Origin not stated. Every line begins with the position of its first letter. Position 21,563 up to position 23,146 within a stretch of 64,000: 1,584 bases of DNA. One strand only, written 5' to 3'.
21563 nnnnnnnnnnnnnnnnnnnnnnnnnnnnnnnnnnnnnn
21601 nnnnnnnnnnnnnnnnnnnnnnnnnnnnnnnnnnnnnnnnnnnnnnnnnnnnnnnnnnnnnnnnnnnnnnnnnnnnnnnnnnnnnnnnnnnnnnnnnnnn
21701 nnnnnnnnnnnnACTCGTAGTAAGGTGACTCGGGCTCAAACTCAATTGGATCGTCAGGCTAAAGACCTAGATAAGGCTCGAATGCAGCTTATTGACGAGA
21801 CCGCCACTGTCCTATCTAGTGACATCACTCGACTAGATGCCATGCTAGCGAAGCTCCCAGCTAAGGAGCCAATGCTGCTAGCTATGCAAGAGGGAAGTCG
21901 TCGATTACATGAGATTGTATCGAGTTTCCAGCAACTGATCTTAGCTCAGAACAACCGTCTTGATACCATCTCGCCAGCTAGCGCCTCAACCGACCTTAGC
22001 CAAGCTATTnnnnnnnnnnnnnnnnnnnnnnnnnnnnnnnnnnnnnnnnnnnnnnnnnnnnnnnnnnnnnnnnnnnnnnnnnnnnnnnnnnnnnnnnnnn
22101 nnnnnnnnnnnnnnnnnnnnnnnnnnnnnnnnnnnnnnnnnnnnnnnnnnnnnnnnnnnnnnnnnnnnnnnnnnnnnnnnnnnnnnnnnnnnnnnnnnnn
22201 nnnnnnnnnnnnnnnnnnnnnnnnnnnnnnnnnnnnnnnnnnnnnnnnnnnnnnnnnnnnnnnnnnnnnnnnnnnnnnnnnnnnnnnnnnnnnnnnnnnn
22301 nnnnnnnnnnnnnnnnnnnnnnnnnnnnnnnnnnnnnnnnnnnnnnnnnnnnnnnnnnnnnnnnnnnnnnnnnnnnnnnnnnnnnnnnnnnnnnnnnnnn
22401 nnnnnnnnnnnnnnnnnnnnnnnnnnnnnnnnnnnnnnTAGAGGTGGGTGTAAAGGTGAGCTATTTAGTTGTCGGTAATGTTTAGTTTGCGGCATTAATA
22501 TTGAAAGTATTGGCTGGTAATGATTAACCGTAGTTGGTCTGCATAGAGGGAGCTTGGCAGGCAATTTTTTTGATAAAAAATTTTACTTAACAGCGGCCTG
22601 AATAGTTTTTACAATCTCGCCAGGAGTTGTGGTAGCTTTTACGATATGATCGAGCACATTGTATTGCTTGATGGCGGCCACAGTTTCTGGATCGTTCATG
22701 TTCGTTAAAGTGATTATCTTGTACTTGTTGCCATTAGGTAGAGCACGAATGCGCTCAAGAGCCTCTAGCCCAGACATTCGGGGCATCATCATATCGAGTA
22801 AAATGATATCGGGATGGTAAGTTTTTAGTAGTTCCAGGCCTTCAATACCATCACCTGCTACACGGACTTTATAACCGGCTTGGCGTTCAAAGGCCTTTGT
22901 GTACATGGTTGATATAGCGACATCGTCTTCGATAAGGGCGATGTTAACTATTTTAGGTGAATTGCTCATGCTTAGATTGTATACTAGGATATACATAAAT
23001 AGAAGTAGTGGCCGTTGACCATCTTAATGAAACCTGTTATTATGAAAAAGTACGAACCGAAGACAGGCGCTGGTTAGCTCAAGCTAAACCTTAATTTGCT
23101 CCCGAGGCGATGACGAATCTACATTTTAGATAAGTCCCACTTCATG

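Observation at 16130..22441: Giant 2103-aa envelope protein: three NHL beta-propellers, FN3 and a GLUG-like beta-helix outside, and a degenerate histidine-kinase-like module inside, next to an orphan receiver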

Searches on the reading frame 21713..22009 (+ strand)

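Call 39: search_protein_families(library=pfam, proteins=[window:21713-22009:+], max_evalue=10)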
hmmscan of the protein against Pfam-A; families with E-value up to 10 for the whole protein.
window:21713-22009:+ (99 aa): 5 families
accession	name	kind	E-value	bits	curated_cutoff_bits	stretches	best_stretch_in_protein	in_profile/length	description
PF05130.17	FlgN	-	0.043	14.7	30.5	1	5-75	42-100/147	FlgN protein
PF17955.6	Cas6b_N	-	0.11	13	25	1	50-80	60-90/105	Cas6b N-terminal domain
PF22741.1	PTP-NADK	-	0.13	12.1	27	1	43-82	99-138/163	DSP-PTPase phosphatase fused to NAD+ Kinase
PF16740.10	SKA2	-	0.16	12.3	30.1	1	4-48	49-93/110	Spindle and kinetochore-associated protein 2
PF04513.17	Baculo_PEP_C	-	0.19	12.2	38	1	3-86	34-115/140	Baculovirus polyhedron envelope protein, PEP, C terminus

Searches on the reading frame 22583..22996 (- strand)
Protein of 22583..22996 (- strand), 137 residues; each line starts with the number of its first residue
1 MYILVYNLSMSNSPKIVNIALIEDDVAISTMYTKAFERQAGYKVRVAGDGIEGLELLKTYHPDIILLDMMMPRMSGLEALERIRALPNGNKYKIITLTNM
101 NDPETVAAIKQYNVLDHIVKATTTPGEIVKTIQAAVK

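Call 5: search_protein_families(library=pfam, proteins=[window:22583-22996:-], max_evalue=1)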
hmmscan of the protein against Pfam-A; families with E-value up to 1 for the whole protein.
window:22583-22996:- (137 aa): 2 families
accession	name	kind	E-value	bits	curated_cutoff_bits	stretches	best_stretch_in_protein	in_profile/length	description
PF00072.30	Response_reg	-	1.6e-22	80.2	30.2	1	19-132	1-110/111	Response regulator receiver domain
PF23198.2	PDE8A_N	-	0.0076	16.6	29.6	1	29-101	23-95/147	PDE8A-like, N-terminal domain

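Call 6: search_protein_families(library=ncbifam, proteins=[window:22583-22996:-], max_evalue=0.1)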
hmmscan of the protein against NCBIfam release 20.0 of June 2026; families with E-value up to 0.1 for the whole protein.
window:22583-22996:- (137 aa): 99 families (the best 25 are shown)
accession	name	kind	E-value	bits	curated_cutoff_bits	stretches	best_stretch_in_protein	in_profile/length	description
NF041733.1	resp_reg_CseB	equivalog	1.2e-14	54.2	350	1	18-124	2-104/228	two-component system response regulator CseB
NF008469.0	PRK11361.1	equivalog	1.6e-14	53.5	714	1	17-121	5-106/461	acetoacetate metabolism transcriptional regulator AtoC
TIGR02154.1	PhoB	equivalog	1.9e-13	50.3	296.2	1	18-134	4-118/226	phosphate regulon transcriptional regulator PhoB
NF040689.1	MtrAB_MtrA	equivalog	2.2e-13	50.1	300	1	20-135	2-112/219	MtrAB system response regulator MtrA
NF007969.0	PRK10693.1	equivalog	1.6e-12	47.1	329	1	18-121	9-109/337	two-component system response regulator RssB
TIGR02875.1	spore_0_A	equivalog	1.9e-12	47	200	1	17-102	3-89/262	sporulation transcription factor Spo0A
NF045944.1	ResRegRpaBCyano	equivalog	2.2e-12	46.9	330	1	22-105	3-82/229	response regulator transcription factor RpaB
NF009206.0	PRK12555.1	subfamily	3.4e-12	46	342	1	17-86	1-71/340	chemotaxis-specific protein-glutamate methyltransferase CheB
NF007135.0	PRK09581.1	equivalog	3.9e-12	45.7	474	1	21-104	6-89/457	PleD family two-component system response regulator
NF007935.0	PRK10651.1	equivalog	1.9e-11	43.5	250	1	44-135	35-123/216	two-component system response regulator NarL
NF047793.1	ResRegPgtA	equivalog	2.6e-11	43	650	1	17-136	6-121/414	two-component system response regulator PgtA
NF045991.1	RespRegCtrARhodob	equivalog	3.6e-11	43.2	350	1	19-136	3-116/224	response regulator transcription factor CtrA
NF040534.1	resp_reg_YycF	equivalog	4.8e-11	42.3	340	1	19-101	3-81/231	response regulator YycF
NF001965.0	PRK00742.1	subfamily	6.5e-11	42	293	1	17-122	4-109/357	chemotaxis-specific protein-glutamate methyltransferase CheB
NF046022.1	RespRegCpdRBruc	equivalog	1.7e-10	40.9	180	1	17-95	2-79/120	cell cycle two-component system response regulator CpdR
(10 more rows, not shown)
